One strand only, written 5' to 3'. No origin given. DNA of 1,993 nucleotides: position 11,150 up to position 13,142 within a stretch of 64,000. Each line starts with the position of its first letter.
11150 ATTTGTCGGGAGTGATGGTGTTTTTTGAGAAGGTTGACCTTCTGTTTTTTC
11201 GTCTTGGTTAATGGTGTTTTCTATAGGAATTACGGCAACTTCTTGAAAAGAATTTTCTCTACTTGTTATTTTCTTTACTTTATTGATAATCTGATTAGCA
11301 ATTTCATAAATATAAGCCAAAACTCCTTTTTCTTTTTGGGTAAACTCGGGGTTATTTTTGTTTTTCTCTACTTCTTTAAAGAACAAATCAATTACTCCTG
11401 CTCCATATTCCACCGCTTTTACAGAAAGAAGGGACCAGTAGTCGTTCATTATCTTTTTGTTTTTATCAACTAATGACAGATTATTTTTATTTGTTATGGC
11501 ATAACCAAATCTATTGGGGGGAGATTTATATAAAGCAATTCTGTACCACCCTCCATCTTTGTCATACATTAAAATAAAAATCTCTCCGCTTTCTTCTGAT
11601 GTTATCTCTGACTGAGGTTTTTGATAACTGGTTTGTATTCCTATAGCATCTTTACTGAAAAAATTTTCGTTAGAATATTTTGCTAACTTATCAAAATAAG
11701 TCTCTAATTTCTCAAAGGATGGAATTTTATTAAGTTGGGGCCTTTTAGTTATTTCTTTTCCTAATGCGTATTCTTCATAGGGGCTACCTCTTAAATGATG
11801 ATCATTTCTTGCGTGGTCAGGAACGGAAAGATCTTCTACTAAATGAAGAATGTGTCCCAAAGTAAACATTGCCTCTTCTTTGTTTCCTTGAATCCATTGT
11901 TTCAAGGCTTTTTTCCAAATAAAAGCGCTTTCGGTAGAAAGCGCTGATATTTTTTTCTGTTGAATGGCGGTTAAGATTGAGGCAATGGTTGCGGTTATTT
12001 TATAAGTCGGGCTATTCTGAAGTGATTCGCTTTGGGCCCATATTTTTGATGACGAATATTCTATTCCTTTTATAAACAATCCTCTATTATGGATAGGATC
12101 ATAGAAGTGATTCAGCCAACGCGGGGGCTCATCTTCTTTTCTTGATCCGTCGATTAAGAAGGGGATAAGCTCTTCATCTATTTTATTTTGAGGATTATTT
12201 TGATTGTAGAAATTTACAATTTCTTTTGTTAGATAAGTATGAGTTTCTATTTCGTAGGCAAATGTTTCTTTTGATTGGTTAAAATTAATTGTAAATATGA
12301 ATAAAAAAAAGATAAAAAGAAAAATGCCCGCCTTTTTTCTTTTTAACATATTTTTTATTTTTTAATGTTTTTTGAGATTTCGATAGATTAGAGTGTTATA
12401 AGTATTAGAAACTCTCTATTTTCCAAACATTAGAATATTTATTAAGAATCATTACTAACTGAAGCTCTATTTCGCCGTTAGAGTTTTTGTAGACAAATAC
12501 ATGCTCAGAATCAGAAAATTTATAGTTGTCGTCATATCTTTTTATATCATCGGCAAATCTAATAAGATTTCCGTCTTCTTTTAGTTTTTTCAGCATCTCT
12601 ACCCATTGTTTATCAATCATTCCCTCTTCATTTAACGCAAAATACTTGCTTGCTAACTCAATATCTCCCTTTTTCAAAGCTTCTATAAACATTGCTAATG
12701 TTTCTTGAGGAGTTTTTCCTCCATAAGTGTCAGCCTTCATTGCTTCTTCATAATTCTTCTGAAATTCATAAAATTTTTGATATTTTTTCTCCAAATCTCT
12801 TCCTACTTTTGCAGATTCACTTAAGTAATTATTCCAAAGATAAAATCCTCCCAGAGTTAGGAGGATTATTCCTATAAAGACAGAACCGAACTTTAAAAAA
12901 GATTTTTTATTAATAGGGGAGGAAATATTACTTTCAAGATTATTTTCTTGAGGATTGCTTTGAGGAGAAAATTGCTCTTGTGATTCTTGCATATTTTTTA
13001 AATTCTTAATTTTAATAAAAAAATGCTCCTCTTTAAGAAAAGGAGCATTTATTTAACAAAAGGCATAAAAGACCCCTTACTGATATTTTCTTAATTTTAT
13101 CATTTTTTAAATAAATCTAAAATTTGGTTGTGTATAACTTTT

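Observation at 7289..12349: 1686-aa secreted nuclease combining a PLC/S1-P1-like Zn hydrolase domain, an SNase domain and three lamin-tail domains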

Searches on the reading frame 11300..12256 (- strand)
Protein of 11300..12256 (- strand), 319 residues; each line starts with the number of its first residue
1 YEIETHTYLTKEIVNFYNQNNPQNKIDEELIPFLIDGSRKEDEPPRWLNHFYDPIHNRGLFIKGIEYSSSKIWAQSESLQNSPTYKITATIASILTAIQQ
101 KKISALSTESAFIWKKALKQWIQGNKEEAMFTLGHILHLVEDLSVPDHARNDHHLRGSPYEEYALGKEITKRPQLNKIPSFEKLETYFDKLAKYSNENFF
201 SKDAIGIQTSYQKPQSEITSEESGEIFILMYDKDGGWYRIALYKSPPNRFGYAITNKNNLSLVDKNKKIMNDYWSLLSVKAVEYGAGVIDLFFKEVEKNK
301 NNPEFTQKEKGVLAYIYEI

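Call 21: search_solved_structures(query=A2, max_evalue=10, show_alignments=2)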
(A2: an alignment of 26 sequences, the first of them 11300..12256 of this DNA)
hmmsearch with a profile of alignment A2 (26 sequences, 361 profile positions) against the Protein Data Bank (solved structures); distinct sequences matched with E-value up to 10: 8.
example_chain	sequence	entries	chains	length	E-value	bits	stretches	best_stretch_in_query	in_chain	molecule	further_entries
8cqm_A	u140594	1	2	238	0.00013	24.5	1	150-217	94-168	Phospholipase C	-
2huc_A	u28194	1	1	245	0.011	18.2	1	153-203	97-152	Phospholipase C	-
1p5x_A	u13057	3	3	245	0.012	18.1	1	153-203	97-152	Phospholipase C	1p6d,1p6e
2fgn_A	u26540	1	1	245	0.012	18.1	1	153-203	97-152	Phospholipase C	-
2ffz_A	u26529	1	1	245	0.012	18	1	153-203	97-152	Phospholipase C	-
1ah7_A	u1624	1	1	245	0.012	18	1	153-203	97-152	PHOSPHOLIPASE C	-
7unh_A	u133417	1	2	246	0.093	15.2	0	129-169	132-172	SP2 designed chlorophyll dimer protein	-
7uni_A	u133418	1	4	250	0.099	15.1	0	129-169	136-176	SP2-ZnPPaM designed chlorophyll dimer protein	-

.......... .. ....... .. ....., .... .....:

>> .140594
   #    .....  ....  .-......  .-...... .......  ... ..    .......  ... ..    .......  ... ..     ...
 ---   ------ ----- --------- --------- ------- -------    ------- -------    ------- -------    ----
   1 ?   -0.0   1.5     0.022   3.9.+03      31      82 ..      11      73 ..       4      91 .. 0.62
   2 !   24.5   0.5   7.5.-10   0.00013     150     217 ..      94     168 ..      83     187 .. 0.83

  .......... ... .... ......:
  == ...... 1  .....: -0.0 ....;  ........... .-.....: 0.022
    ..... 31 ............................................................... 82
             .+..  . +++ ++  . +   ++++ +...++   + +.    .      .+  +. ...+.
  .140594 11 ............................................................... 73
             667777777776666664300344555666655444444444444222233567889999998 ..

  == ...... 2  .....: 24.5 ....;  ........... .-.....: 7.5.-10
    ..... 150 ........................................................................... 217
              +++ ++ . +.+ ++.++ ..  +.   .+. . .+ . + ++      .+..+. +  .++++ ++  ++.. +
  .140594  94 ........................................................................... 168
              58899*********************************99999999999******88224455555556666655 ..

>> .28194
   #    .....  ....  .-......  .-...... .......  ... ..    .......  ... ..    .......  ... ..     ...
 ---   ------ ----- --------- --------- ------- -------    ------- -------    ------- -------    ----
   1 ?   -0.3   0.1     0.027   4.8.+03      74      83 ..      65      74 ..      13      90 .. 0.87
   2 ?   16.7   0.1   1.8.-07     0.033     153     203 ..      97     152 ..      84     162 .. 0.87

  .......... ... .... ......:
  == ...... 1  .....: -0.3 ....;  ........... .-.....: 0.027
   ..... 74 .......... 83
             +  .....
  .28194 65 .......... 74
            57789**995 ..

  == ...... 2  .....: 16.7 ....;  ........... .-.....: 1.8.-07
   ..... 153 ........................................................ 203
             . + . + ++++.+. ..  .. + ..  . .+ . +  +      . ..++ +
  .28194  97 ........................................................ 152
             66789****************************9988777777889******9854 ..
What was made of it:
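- Checked: A family profile hits Listeria PlcB at 1.3e-4 (call 21).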

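Call 27: predict_structure(alignment_id=A2)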
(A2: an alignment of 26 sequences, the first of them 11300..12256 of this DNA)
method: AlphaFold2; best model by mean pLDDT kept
length: 319 residues; sequences in the alignment: 26
mean_pLDDT: 86.6   pTM: 0.88
mean pLDDT of the five models: 86.6, 84.8, 81.2, 80.0, 78.8
residues with pLDDT >= 90: 190; 70-90: 75; 50-70: 48; < 50: 6
segments of 3 or more residues with pLDDT < 50: 103-106
pLDDT, mean of each block of 10 residues (from residue 1): 77 97 97 94 90 94 92 95 82 70 57 96 96 97 94 80 83 78 98 93 74 77 91 85 78 69 92 93 98 98 88 64
secondary structure, 60 per line:
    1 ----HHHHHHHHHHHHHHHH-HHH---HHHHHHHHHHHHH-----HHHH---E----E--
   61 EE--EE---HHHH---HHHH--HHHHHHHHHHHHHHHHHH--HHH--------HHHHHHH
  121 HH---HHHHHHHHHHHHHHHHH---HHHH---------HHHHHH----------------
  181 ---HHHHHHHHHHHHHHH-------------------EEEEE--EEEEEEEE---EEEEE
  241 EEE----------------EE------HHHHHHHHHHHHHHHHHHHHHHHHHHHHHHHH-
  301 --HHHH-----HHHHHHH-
elements in order: H5-20 H28-40 H46-49 H70-73 H77-80 H83-100 H114-122 H126-142 H146-149 H159-164 H184-198 E218-222 E225-232 E236-243 H268-299 H303-306 H312-318
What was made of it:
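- PLC-like domain, structure: AF2 pLDDT 86.6 (call 27).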

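Call 32: fold_search(model_id=the predicted structure, library=pdb)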
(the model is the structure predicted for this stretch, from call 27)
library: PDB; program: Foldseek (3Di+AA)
matches with E <= 10: 96; with E <= 0.001: 4
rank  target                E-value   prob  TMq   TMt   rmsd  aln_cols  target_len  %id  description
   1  2wxu                  4.1e-04  1.00  0.44  0.39   8.3       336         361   12  Clostridium perfringens alpha-toxin strain NCTC8237 mutant T74I (released 2009-11-17)
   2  1olp_D                5.2e-04  1.00  0.47  0.41   7.6       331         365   14  Alpha Toxin from Clostridium Absonum (released 2003-10-23)
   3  2wxt                  5.2e-04  1.00  0.44  0.39   8.3       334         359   12  Clostridium perfringens alpha-toxin strain NCTC8237 (released 2009-11-17)
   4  8cqm_B                5.2e-04  1.00  0.43  0.57   7.6       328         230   14  Broad-range phospholipase C from Listeria monocytogenes (released 2023-10-18)
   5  2huc                  1.0e-03  1.00  0.46  0.59   7.7       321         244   14  Structural Studies Examining the Substrate Specificity Profiles of PC-PLCBc Protein Variants (released 2006-08-08)
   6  2fgn                  1.2e-03  1.00  0.46  0.59   7.7       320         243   14  Structural Studies Examining the Substrate Specificity Profiles of PC-PLCBc Protein Variants (released 2006-03-28)
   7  1ca1                  1.3e-03  1.00  0.46  0.41   6.7       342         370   12  ALPHA-TOXIN FROM CLOSTRIDIUM PERFRINGENS (released 1999-05-04)
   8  1ah7                  1.4e-03  1.00  0.47  0.61   7.5       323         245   14  PHOSPHOLIPASE C FROM BACILLUS CEREUS (released 1997-12-10)
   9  2wy6_A                1.4e-03  1.00  0.45  0.40   7.8       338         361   13  Clostridium perfringens alpha-toxin strain NCTC8237 mutant T74I (released 2009-11-24)
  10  2wy6_C                1.4e-03  1.00  0.43  0.39   7.9       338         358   13  Clostridium perfringens alpha-toxin strain NCTC8237 mutant T74I (released 2009-11-24)
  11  2ffz                  1.5e-03  1.00  0.44  0.56   7.6       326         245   14  Structural Studies Examining the Substrate Specificity Profiles of PC-PLCBc Protein Variants (released 2006-03-28)
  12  8cqm_A                1.6e-03  1.00  0.43  0.60   7.2       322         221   13  Broad-range phospholipase C from Listeria monocytogenes (released 2023-10-18)
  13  1kho_A                2.3e-03  1.00  0.43  0.38   7.8       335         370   14  Crystal Structure Analysis of Clostridium perfringens alpha-Toxin Isolated from Avian Strain SWCP (released 2002-06-19)
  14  1olp_A                3.4e-03  1.00  0.46  0.40   7.6       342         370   13  Alpha Toxin from Clostridium Absonum (released 2003-10-23)
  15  1p5x                  3.8e-03  1.00  0.46  0.59   7.9       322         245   14  STRUCTURE OF THE D55N MUTANT OF PHOSPHOLIPASE C FROM BACILLUS CEREUS (released 2003-09-30)
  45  1ak0_A                6.1e+00  0.06  0.17  0.20  11.0       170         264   13  P1 NUCLEASE IN COMPLEX WITH A SUBSTRATE ANALOG (released 1997-12-03)
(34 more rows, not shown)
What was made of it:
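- On Zinc-dependent phospholipase C (PF00882): Foldseek prob 1.0 to 17 PLC chains; TM (target-normalised) 0.56-0.61 to PC-PLC and PlcB (call 32)
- Checked: An AF2 model (pLDDT 86.6) matches bacterial PLCs with Foldseek probability 1.0 (calls 27, 32).
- S1/P1 nucleases follow at E of 1 or more, prob 0.16 or less (call 32). The head domain is PLC-like (call 32).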

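Call 34: search_protein_families(library=pfam, alignment_id=A2, max_evalue=1)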
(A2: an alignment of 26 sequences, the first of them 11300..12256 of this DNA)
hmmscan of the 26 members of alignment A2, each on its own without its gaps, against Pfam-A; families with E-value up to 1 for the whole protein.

A. member 1, window:11300-12256:- (319 aa): 1 family
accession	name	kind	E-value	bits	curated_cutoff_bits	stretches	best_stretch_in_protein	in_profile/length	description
PF00882.24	Zn_dep_PLPC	-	0.00033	21.1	26.8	1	5-202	1-128/167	Zinc dependent phospholipase C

B. families by the number of members that match (of 26 scanned): 9 families
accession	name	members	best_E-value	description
PF00882.24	Zn_dep_PLPC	22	4.8e-05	Zinc dependent phospholipase C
PF03547.23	Mem_trans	1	0.0014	Membrane transport protein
PF04977.20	DivIC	1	0.0051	Septum formation initiator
PF12323.14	HTH_OrfB_IS605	1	0.036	Helix-turn-helix domain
PF04037.18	DUF382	1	0.084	Domain of unknown function (DUF382)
PF09758.14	FPL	1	0.12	Uncharacterised conserved protein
PF24239.1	DUF7447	1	0.14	Family of unknown function (DUF7447)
PF10332.14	DUF2418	1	0.16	Protein of unknown function (DUF2418)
PF21391.3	tyr_de_CO2_C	1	0.24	Tyrosine decarboxylase, C-terminal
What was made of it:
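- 22 of 26 members hit PF00882 and none hit S1-P1 (call 34).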

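Call 54: search_protein_representatives(alignment_id=A2)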
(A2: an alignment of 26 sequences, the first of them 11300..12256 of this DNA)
Query: 26 sequences, 361 profile positions. Proteins with E-value up to 0.001 (for the whole library): 6317; up to 1e-10: 3014; up to 1e-30: 984. The best 150 are listed.
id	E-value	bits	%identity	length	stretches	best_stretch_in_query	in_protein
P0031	2.5e-165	566.5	-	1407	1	1-360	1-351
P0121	8.5e-165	564.7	-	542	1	1-360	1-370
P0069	3.7e-162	556.1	-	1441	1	10-361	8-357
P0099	3.8e-159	546.1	-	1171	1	1-360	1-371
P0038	8.4e-159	545.0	-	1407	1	1-361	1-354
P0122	2.4e-156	537.0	-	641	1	1-360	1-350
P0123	4.2e-156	536.1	-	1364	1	1-359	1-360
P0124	6.2e-156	535.6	-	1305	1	1-360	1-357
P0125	4.5e-154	529.5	-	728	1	1-360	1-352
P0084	2.5e-153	527.0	-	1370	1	1-360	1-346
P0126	2.1e-151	520.7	-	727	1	1-354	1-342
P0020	5.3e-151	519.3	-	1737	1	1-360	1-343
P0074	5.9e-150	515.9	-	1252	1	1-361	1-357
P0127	1.2e-149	515.0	-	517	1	1-361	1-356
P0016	2.9e-149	513.6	-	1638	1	1-361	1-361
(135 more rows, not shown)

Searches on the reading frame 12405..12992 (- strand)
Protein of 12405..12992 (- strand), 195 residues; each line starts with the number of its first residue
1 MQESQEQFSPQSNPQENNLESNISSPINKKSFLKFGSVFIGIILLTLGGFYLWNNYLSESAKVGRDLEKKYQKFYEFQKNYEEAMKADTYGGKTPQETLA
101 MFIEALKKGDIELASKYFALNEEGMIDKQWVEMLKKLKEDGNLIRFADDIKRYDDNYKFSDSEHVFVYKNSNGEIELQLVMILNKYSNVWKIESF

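Call 9: search_protein_families(library=pfam, proteins=[window:12405-12992:-], max_evalue=0.001)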
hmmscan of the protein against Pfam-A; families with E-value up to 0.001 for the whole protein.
window:12405-12992:- (195 aa): 0 families

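Call 43: search_protein_families(library=pfam, alignment_id=A3, max_evalue=5)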
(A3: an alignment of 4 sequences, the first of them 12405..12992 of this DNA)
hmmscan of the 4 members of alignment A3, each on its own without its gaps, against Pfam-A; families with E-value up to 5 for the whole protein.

A. member 1, window:12405-12992:- (195 aa): 1 family
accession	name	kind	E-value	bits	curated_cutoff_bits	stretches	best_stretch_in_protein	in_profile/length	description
PF12870.14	DUF4878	-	0.0031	18.2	24.1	1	91-192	4-111/112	Domain of unknown function (DUF4878)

B. families by the number of members that match (of 4 scanned): 9 families
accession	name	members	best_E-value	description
PF12870.14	DUF4878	3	0.0031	Domain of unknown function (DUF4878)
PF13800.11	Sigma_reg_N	2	0.0025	Sigma factor regulator N-terminal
PF17231.7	DUF5305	1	0.0024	Family of unknown function (DUF5305)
PF17561.7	TssO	1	0.025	Type VI secretion system, TssO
PF16118.10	DUF4834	1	0.082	Domain of unknown function (DUF4834)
PF21542.2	TetR_C_42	1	0.098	Tetracyclin repressor-like, C-terminal domain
PF13245.12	AAA_19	1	0.1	AAA domain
PF23987.1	Phage_holin_10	1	0.11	Bacteriophage holin Pam3 gp28 family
PF19227.5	Salyut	1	1.2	Salyut domain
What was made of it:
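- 12405..12992 (-): Conserved upstream partner gene, 195 aa: N-in TM helix (about 31-53) plus an extracytoplasmic DUF4878/NTF2-like domain. DUF4878 match is weak, E=0.003 (call 43).
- On DUF4878 (PF12870), for the partner protein: 18.2 bits against 24.1, E=0.003; 3 of 4 orthologues match weakly (call 43).
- The match to DUF4878 is weak (E=0.003, call 43).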

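Call 44: search_solved_structures(query=A3, max_evalue=10)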
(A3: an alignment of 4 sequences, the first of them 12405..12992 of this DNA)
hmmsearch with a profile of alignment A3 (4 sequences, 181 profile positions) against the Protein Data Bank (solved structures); distinct sequences matched with E-value up to 10: 9.
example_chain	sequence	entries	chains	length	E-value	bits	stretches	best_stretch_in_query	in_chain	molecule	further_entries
6ncl_a0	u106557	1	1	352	0.03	17.1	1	13-46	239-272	P14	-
1sbp_A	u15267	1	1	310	0.18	14.6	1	50-120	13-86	SULFATE-BINDING PROTEIN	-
9r0z_A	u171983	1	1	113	0.3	13.8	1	83-132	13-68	NTF0-DIM1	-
5l33_A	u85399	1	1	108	0.48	13.2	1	83-129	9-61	denovo NTF2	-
3ce2_A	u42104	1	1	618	0.7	12.7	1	57-108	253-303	Putative peptidase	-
7qca_LI0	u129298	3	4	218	0.82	12.4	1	79-144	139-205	S60 ribosomal protein L10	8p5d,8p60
8j0s_b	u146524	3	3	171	1.1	12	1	17-73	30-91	ATP synthase subunit b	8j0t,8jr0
2p58_B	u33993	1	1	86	1.2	11.9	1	124-180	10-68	Putative type III secretion protein YscF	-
4qan_A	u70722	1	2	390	2.5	10.9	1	69-105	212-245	hypothetical protein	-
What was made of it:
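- On DUF4878 (PF12870), for the partner protein: Weak PDB hints to designed NTF2 folds, E 0.3-0.5 (call 44).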

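Call 75: find_related_loci(query=A3, collection=genome_contigs, flank=3000)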
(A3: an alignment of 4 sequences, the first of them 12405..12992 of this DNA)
Query A3 (195 aa) in genome_contigs; peptide patterns used: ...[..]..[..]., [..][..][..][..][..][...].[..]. (x = any residue, [..] = any of these).
410 stretches matched a pattern; 17 encode a relative of the query (tblastn E <= 1e-3); 17 distinct loci.
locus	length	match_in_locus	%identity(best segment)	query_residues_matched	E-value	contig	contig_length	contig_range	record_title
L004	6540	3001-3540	46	15-195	8e-47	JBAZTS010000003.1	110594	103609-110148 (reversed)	MAG: Candidatus Paceibacterota bacterium isolate SO_2017_GW1_209 NODE_1208_length_110594_cov_6.720387_OW334_2017, whole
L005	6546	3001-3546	46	16-195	2e-45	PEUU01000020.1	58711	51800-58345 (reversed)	MAG: Candidatus Jorgensenbacteria bacterium CG03_land_8_20_14_0_80_38_39 CG03_land_8_20_14_0.80_scaffold_134_c, whole ge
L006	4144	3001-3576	43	11-195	9e-45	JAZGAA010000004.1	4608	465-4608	MAG: Candidatus Paceibacterota bacterium isolate SCS1bin.15 SCS1bin.15_4, whole genome shotgun sequence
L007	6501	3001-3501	50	28-195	2e-44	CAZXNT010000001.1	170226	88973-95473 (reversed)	MAG TPA_asm: uncultured Candidatus Saccharibacteria bacterium isolate SRP302447_co2_43 genome assembly, contig: NODE_301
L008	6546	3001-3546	44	15-195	4e-43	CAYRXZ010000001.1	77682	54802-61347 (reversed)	MAG TPA_asm: uncultured Candidatus Saccharibacteria bacterium isolate SRP178699_co1_226 genome assembly, contig: NODE_22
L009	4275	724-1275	45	15-192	4e-43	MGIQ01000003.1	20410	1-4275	MAG: Candidatus Wolfebacteria bacterium RIFCSPLOWO2_01_FULL_38_11 rifcsplowo2_01_scaffold_15138, whole genome shotgun se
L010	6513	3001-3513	43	23-195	4e-38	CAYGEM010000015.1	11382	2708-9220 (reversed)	MAG TPA_asm: uncultured Candidatus Saccharibacteria bacterium isolate ERP113451_co2_195 genome assembly, contig: NODE_41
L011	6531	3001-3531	40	16-195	9e-37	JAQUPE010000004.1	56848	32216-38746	MAG: Candidatus Paceibacterota bacterium isolate STD1_217 NODE_1056_length_56848_cov_5.675817_Sandtown_D1, whole genome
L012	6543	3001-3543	40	17-195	1e-42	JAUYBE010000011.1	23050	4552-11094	MAG: bacterium isolate C19_maxbin.019_sub C19_k141_60389, whole genome shotgun sequence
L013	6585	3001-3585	37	3-195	7e-34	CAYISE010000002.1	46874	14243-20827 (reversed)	MAG TPA_asm: uncultured Candidatus Saccharibacteria bacterium isolate ERP119705_co3_567 genome assembly, contig: NODE_63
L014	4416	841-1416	37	3-195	5e-31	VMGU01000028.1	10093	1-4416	MAG: Parcubacteria group bacterium Athens0714_26 Athens071426_scaffold_1948, whole genome shotgun sequence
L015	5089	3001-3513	39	29-195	3e-30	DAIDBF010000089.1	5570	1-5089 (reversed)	MAG TPA_asm: bacterium isolate clean1859 k141_154563, whole genome shotgun sequence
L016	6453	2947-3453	38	30-195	9e-29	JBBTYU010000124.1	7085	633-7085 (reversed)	MAG: Patescibacteria group bacterium isolate H32-bin107_1 H32_bin107_1_000000000124, whole genome shotgun sequence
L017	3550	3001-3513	38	32-195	4e-26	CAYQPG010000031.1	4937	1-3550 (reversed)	MAG TPA_asm: uncultured Candidatus Saccharibacteria bacterium isolate SRP271791_co2_70 genome assembly, contig: NODE_530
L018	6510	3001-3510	37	26-195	4e-25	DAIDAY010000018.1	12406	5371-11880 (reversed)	MAG TPA_asm: bacterium isolate clean1852 NODE_18_length_12406_cov_6.531026, whole genome shotgun sequence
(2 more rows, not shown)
